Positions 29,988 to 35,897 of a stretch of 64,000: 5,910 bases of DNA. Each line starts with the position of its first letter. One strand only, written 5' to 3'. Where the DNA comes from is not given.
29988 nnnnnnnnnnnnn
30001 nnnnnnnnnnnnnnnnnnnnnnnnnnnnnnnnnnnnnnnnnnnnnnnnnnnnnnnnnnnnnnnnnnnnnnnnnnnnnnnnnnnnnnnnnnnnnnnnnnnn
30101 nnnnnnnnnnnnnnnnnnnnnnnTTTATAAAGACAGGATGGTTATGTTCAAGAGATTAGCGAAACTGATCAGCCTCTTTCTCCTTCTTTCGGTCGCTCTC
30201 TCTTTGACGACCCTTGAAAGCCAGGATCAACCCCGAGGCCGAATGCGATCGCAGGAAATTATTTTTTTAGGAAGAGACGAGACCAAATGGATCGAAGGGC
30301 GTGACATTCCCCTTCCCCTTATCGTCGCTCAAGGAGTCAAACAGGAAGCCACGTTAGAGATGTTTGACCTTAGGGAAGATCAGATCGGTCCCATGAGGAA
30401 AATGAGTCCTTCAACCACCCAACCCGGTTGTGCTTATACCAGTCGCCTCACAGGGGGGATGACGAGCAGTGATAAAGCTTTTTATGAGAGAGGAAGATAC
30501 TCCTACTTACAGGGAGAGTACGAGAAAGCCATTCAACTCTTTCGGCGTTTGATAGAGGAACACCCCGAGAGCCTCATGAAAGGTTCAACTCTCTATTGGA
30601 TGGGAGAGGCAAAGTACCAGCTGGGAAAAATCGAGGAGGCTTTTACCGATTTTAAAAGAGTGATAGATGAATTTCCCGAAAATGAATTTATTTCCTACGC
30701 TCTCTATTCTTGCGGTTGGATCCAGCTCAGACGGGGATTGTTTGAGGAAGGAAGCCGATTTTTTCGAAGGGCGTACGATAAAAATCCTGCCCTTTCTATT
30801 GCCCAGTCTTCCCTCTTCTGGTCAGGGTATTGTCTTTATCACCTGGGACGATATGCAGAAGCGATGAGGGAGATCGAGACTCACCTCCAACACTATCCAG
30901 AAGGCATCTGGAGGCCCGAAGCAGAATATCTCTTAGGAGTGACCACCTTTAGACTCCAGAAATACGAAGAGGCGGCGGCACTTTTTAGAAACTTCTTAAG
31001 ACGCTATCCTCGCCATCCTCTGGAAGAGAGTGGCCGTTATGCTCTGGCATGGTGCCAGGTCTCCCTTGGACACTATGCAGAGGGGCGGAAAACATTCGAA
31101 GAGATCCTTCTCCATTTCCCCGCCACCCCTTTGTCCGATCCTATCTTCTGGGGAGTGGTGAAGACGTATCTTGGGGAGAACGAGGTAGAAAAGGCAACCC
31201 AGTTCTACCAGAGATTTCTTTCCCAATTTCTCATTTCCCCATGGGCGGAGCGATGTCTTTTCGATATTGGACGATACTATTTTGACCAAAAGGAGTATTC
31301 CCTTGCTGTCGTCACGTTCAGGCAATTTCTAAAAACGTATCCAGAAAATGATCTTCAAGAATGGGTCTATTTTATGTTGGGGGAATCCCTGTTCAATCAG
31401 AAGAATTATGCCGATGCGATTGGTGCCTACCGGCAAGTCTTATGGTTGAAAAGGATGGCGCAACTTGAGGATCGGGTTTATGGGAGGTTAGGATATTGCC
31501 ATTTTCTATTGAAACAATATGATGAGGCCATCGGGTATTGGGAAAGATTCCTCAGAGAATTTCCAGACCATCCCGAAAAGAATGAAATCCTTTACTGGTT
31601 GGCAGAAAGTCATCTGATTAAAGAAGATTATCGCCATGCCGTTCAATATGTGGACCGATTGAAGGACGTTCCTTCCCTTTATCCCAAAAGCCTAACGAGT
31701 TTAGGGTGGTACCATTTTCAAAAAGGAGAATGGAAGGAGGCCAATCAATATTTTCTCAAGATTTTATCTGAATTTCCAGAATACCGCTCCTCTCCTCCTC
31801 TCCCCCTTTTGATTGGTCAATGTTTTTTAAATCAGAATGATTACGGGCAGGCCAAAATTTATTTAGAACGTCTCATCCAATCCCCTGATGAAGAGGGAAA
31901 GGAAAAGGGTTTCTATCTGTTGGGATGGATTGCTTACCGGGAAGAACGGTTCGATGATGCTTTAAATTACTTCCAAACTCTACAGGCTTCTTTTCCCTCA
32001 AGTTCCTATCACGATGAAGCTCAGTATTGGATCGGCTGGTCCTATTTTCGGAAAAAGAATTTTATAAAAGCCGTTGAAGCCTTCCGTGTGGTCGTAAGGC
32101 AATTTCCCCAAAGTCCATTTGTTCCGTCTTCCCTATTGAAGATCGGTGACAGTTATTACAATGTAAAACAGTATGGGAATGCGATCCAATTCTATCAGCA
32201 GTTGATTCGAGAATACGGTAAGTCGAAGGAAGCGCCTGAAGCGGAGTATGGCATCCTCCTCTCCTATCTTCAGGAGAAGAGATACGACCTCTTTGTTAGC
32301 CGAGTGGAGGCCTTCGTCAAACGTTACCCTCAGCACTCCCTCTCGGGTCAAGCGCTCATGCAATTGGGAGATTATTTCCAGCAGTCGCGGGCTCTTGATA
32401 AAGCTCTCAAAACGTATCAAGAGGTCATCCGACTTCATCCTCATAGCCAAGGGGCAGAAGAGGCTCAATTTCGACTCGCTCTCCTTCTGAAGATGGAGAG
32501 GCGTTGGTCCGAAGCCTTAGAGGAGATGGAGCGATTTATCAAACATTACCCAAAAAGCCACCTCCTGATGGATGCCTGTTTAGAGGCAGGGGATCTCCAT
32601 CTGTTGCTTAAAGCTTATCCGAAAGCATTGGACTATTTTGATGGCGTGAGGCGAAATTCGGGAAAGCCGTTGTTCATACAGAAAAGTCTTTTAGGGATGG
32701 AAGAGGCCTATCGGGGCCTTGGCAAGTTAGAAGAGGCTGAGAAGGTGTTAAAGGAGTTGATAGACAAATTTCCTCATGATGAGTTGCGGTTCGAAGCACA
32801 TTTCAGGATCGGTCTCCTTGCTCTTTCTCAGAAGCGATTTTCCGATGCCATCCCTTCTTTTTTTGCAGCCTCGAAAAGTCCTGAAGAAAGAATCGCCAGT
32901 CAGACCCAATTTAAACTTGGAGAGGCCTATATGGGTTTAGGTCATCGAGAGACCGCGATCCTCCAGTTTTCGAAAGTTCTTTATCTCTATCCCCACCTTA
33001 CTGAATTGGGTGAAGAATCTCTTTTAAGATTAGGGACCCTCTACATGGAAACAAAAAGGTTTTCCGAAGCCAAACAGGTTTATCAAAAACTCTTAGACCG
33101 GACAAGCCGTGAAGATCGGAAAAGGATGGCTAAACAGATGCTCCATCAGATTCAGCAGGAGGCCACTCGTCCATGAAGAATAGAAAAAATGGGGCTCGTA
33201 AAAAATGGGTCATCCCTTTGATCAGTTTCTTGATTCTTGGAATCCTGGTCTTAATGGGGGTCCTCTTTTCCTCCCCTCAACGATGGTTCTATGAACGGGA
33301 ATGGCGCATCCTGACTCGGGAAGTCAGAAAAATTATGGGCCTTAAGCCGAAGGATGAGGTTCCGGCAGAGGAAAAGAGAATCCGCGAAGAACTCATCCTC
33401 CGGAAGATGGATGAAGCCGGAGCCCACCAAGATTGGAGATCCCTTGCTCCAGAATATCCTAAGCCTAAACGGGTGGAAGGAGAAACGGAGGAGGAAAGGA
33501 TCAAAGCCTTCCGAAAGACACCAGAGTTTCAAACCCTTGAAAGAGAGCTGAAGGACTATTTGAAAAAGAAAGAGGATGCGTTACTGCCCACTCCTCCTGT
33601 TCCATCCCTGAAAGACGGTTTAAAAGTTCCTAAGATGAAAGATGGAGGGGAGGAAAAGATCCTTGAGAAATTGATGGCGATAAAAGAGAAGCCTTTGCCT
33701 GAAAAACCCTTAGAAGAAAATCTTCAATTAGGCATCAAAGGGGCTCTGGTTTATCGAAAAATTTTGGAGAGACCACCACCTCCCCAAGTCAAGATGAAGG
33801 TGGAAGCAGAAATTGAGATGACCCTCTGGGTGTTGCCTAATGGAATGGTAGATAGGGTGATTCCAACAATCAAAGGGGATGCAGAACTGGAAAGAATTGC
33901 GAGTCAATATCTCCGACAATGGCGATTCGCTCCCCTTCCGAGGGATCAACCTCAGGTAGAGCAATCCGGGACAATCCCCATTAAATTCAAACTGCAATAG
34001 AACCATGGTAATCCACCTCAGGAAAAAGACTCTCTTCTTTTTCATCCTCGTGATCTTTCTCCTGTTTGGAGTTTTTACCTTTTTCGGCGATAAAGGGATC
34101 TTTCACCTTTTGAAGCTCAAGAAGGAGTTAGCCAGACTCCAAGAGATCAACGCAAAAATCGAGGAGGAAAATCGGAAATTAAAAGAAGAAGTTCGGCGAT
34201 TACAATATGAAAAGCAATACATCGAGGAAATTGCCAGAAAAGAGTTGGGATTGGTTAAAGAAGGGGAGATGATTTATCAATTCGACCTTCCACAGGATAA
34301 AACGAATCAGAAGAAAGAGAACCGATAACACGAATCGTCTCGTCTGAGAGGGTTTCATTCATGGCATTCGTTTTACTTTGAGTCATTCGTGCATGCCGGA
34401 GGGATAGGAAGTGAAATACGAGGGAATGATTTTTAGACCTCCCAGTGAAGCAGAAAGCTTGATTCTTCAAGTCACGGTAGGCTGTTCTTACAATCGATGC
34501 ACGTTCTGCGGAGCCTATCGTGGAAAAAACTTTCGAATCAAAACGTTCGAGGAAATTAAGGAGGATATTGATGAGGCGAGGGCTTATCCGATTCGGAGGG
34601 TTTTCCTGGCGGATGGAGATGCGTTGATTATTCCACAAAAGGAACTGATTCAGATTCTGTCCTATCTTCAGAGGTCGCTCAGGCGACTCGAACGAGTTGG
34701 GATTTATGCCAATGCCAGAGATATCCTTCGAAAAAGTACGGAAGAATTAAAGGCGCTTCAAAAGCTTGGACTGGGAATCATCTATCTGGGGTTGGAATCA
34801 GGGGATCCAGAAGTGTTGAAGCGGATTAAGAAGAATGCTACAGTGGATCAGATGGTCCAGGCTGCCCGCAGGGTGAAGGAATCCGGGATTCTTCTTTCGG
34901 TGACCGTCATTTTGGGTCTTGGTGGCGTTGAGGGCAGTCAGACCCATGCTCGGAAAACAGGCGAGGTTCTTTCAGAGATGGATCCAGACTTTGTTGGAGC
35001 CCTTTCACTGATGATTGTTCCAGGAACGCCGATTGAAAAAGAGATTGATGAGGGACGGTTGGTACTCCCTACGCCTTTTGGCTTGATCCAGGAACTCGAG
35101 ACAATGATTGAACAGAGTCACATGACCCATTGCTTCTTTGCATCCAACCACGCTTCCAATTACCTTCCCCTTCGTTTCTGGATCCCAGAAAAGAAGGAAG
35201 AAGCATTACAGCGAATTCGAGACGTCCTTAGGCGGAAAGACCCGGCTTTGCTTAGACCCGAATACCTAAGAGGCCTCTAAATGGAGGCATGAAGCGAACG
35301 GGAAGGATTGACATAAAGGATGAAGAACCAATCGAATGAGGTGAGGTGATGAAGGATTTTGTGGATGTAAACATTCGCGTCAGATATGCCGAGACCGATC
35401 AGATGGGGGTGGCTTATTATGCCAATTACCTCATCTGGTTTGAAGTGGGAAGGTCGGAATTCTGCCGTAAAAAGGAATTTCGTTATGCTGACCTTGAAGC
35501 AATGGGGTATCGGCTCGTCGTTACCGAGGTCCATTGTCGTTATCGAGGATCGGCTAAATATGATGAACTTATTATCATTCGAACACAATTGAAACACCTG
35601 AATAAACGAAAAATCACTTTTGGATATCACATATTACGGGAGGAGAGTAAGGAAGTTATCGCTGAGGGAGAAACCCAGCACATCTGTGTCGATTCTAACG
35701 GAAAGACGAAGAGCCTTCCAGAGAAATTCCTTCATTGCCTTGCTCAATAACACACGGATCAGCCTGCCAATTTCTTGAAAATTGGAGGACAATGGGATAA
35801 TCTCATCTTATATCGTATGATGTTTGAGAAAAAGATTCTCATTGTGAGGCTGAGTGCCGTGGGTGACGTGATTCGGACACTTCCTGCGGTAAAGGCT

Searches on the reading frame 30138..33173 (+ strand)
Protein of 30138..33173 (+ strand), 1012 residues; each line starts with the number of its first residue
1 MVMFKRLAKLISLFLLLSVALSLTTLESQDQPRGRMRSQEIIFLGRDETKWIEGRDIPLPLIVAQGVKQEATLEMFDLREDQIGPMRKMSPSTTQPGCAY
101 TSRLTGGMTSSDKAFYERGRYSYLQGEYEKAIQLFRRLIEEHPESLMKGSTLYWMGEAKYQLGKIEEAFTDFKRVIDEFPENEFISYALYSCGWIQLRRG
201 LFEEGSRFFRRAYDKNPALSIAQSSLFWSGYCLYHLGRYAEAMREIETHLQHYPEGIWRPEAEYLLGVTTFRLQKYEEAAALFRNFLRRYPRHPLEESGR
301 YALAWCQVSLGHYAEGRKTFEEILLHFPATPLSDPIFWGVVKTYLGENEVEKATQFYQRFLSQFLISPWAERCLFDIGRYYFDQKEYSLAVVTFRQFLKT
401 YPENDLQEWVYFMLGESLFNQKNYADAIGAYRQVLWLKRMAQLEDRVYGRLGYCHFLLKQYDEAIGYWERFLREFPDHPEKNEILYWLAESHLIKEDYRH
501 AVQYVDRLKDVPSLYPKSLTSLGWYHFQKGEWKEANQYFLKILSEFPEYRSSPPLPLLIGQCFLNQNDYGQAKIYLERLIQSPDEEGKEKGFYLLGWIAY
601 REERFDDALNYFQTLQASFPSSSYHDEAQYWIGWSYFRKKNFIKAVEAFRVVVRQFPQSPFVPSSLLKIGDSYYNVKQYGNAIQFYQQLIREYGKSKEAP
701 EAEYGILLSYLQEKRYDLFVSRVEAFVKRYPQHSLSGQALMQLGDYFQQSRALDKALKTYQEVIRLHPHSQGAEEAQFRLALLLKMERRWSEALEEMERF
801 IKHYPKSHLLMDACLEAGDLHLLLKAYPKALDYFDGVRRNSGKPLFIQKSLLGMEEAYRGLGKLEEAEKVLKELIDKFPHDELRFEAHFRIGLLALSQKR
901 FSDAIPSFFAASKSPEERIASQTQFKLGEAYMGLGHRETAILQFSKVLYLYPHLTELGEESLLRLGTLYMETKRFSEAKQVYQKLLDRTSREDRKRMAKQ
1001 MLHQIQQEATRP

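Call 7: search_protein_families(library=pfam, proteins=[window:30138-33173:+], max_evalue=0.001)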
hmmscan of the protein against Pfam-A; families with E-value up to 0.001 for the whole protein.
window:30138-33173:+ (1012 aa): 36 families (the best 25 are shown)
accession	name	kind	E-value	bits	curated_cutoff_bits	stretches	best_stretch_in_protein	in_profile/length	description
PF13174.12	TPR_6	-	8.6e-92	296.2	26.3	6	627-659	1-33/33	Tetratricopeptide repeat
PF07719.23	TPR_2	-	1.1e-87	281.4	27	2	447-478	3-34/34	Tetratricopeptide repeat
PF13432.12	TPR_16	-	4.7e-69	228.7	32.7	5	593-660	1-65/65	Tetratricopeptide repeat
PF00515.34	TPR_1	-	2.8e-56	185.6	27.8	1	447-476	3-32/34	Tetratricopeptide repeat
PF13428.12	TPR_14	-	5.7e-56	181.5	23.5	0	114-145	3-34/44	Tetratricopeptide repeat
PF13525.12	YfiO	-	5.1e-53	180.3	25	7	341-423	12-94/203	Outer membrane lipoprotein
PF13181.12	TPR_8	-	5.2e-46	151.3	25.7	0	960-987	2-29/34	Tetratricopeptide repeat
PF14559.12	TPR_19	-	1.4e-45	153.9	25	0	274-329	5-57/68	Tetratricopeptide repeat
PF13424.12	TPR_12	-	3.3e-40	136.6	30.1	0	446-505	4-68/77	Tetratricopeptide repeat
PF12895.13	ANAPC3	-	6.2e-36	123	27.2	4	223-284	23-80/82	Anaphase-promoting complex, cyclosome, subunit 3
PF13512.12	TPR_18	-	7e-17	62.4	21.9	0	348-422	24-98/145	Tetratricopeptide repeat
PF25062.1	ARM_TT21_N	-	1.9e-16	60.9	40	0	380-542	3-162/222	Tetratricopeptide repeat protein 21 N-terminal ARM repeat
PF09976.15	TPR_21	-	1.1e-15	58.3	25.5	0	696-799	36-138/193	Tetratricopeptide repeat-like domain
PF13371.12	TPR_9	-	2e-15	57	35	0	748-807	6-62/73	Tetratricopeptide repeat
PF13176.12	TPR_7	-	2.2e-14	52.7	27.9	0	961-996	1-35/36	Tetratricopeptide repeat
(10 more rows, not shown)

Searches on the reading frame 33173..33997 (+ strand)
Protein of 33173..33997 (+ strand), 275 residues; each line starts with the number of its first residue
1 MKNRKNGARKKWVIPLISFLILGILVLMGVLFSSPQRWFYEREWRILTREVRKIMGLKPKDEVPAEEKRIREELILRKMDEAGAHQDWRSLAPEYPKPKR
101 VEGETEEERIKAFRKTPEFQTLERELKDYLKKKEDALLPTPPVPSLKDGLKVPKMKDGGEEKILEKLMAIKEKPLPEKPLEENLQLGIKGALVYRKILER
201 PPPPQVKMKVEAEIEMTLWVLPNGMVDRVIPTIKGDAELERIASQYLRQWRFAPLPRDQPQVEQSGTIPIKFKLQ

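Call 7: search_protein_families(library=pfam, proteins=[window:33173-33997:+], max_evalue=0.001)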
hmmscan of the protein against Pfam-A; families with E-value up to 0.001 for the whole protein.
window:33173-33997:+ (275 aa): 1 family
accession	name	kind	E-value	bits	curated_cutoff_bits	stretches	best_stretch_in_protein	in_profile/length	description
PF03544.19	TonB_C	-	6.5e-07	30.2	24.6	1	206-274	10-79/79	Gram-negative bacterial TonB protein C-terminal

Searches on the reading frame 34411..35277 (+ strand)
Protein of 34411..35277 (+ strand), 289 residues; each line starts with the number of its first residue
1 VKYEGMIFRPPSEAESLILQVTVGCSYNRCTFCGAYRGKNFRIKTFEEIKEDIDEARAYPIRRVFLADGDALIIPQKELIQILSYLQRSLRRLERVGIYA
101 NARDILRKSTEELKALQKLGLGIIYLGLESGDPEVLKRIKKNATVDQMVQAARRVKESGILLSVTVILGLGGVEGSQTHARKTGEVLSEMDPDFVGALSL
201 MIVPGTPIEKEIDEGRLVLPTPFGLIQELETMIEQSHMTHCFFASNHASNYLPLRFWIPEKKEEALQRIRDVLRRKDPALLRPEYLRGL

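Call 7: search_protein_families(library=pfam, proteins=[window:34411-35277:+], max_evalue=0.001)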
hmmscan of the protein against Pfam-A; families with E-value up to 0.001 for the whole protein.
window:34411-35277:+ (289 aa): 1 family
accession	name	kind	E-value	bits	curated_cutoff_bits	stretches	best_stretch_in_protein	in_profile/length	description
PF04055.27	Radical_SAM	-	1.3e-24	87.7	29.5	1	20-173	2-154/166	Radical SAM superfamily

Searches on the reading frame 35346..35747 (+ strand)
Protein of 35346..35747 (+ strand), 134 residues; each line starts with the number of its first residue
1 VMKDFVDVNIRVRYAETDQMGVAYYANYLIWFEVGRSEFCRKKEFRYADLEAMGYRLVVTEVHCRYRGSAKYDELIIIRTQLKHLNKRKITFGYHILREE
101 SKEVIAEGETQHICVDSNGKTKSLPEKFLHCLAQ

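Call 25: search_protein_families(library=pfam, proteins=[window:35346-35747:+], max_evalue=0.1)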
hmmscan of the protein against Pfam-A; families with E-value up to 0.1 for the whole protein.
window:35346-35747:+ (134 aa): 4 families
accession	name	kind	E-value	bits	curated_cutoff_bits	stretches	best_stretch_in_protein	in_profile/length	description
PF13279.12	4HBT_2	-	1.9e-19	70.7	25.5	1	12-130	1-120/122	Thioesterase-like superfamily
PF03061.28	4HBT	-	2.7e-13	50.5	20.6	1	20-104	1-78/79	Thioesterase superfamily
PF22636.2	FlK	-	0.003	18.1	27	1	54-117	41-102/103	Fluoroacetyl-CoA-specific thioesterase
PF01643.23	Acyl-ACP_TE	-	0.047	13.9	23.7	1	57-119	56-117/131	Acyl-ACP thioesterase N-terminal domain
